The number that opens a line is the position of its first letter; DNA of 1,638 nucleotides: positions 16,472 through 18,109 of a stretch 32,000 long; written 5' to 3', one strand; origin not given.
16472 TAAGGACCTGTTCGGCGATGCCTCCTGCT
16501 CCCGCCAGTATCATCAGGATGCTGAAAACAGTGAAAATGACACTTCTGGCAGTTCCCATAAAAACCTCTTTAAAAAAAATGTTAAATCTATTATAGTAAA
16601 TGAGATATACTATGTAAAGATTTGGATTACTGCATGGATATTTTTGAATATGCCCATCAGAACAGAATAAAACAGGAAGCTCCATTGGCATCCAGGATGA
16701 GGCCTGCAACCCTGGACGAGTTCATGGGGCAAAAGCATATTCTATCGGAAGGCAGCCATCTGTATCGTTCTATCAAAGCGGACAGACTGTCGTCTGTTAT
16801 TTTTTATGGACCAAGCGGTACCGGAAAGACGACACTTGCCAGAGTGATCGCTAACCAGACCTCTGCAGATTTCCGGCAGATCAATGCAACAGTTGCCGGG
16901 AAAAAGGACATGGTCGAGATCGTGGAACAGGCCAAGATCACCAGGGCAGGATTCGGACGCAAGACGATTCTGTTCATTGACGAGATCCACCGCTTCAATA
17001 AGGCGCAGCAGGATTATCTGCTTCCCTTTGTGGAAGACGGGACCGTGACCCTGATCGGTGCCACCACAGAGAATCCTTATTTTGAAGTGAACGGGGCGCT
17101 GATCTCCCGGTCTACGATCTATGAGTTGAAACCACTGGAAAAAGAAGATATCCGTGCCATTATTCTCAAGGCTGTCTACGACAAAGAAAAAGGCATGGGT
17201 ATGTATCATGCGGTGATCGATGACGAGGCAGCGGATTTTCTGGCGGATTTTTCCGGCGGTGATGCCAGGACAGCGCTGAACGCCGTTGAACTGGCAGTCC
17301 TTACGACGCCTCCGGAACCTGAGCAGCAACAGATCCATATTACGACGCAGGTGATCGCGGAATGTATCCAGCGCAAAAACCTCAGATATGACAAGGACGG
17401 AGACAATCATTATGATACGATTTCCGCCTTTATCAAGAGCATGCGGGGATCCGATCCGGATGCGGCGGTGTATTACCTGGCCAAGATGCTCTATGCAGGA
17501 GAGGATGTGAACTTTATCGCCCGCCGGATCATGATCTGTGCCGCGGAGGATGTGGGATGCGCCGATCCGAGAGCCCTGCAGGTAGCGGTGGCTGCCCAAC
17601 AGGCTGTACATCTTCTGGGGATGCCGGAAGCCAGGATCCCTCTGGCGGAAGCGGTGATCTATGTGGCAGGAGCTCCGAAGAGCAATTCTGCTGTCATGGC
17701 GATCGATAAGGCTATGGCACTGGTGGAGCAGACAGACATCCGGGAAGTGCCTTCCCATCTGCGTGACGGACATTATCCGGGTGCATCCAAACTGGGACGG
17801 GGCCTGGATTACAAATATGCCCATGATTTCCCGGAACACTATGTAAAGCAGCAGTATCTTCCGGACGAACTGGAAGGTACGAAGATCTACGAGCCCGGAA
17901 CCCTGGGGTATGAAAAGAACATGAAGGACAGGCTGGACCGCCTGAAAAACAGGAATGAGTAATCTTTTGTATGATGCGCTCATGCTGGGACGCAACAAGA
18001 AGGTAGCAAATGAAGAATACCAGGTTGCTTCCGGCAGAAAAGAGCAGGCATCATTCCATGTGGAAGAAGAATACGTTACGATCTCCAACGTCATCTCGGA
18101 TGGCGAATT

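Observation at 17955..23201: Start/stop-coupled three-gene module of unknown function between rarA and valS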

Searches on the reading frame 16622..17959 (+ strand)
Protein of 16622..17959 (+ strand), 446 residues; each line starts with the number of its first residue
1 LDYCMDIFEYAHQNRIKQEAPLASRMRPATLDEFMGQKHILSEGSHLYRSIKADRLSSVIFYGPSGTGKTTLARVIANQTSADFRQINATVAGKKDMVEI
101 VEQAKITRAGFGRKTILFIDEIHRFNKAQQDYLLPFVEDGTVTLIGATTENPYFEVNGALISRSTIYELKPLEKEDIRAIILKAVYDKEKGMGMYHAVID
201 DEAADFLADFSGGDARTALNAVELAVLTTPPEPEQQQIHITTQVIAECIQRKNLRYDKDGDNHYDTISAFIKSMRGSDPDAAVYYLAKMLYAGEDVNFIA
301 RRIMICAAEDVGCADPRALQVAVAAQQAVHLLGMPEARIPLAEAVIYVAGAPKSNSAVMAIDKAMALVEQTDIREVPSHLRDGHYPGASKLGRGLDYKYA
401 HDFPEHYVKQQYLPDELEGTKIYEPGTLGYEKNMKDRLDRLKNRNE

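Call 6: search_protein_families(library=pfam, proteins=[window:16622-17959:+], max_evalue=1)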
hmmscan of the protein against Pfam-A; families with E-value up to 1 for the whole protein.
window:16622-17959:+ (446 aa): 48 families (the best 25 are shown)
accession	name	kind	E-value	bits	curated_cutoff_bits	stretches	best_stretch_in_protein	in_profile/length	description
PF12002.13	MgsA_C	-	2.1e-71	239.6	27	1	276-441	1-166/167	MgsA AAA+ ATPase C terminal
PF16193.11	AAA_assoc_2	-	4.8e-31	107.3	34.3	1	195-275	3-81/81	AAA C-terminal domain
PF05496.18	RuvB_N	-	1.3e-17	64.5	27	1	26-145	1-116/159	Holliday junction DNA helicase RuvB P-loop domain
PF00004.35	AAA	-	2.6e-17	64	21.2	1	59-166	1-125/131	ATPase family associated with various cellular activities (AAA)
PF07724.20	AAA_2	-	3.4e-08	34.2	27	1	55-143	2-105/166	AAA domain (Cdc48 subfamily)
PF00158.32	Sigma54_activat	-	3.5e-08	33.8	20.2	1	54-151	20-131/168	Sigma-54 interaction domain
PF07728.20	AAA_5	-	1.1e-07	32.3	22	1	59-146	2-99/139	AAA domain (dynein-related subfamily)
PF13173.12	AAA_14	-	4.3e-07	30.4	27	1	59-173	5-124/129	AAA domain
PF13191.12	AAA_16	-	5.5e-07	30.7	32.6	1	36-83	4-51/167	AAA ATPase domain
PF14532.12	Sigma54_activ_2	-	3.5e-06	27.7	25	1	57-150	22-109/138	Sigma-54 interaction domain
PF01078.27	Mg_chelatase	-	1.3e-05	25.1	20.3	2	105-151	101-144/207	Magnesium chelatase, subunit ChlI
PF13401.12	AAA_22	-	2.1e-05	25.3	27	1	58-100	7-50/130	AAA domain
PF00005.33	ABC_tran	-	0.00046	21.2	25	1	59-88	14-43/137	ABC transporter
PF07726.17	AAA_3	-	0.00055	20.3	27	1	59-150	2-99/131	ATPase family associated with various cellular activities (AAA)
PF13604.12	AAA_30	-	0.00097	19.4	27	1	51-146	13-123/191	AAA domain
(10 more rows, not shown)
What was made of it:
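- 16622..17962 (+): rarA/mgsA (AAA+ replication-associated recombination protein). It is the syntenic upstream neighbour, and its stop overlaps A's start. Call 6: MgsA_C 2e-71, AAA_assoc_2, RuvB_N.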
